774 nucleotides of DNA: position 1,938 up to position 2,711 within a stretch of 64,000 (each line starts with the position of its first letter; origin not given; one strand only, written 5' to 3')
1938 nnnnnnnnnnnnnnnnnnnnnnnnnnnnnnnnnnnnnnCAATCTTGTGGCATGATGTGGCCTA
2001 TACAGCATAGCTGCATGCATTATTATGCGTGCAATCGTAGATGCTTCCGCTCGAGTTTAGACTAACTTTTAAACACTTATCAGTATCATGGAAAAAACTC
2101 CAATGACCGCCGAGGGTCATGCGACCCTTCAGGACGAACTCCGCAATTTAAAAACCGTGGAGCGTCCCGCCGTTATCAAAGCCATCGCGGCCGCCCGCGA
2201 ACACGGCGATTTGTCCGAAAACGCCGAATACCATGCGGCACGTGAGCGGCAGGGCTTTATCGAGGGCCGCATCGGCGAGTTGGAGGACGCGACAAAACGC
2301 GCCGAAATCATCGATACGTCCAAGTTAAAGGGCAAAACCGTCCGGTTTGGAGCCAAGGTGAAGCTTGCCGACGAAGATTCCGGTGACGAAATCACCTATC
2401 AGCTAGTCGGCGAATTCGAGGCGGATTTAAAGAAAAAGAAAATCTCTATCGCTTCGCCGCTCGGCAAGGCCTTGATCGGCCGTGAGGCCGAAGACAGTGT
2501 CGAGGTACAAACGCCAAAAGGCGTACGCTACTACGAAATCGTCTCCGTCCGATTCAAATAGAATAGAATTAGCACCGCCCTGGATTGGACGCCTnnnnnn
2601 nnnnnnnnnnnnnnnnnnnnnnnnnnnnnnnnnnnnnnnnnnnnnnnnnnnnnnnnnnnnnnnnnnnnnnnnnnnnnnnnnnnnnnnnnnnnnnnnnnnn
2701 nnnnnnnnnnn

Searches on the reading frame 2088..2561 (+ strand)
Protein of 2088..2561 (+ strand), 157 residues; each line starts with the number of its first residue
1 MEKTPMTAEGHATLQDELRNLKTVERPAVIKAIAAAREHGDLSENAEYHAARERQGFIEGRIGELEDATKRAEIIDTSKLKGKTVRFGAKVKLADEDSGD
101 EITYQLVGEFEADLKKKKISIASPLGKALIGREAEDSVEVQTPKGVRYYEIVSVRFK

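Call 28: search_protein_families(library=pfam, max_evalue=1e-8, proteins=[window:2088-2561:+])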
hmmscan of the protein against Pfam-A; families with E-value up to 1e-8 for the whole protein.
window:2088-2561:+ (157 aa): 2 families
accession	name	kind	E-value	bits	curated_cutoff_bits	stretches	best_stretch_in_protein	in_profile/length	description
PF03449.20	GreA_GreB_N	-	9.2e-32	109.5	24.5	1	5-74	2-71/71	Transcription elongation factor, N-terminal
PF01272.25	GreA_GreB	-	2.3e-27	95.2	26.9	1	83-155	4-76/77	Transcription elongation factor, GreA/GreB, C-term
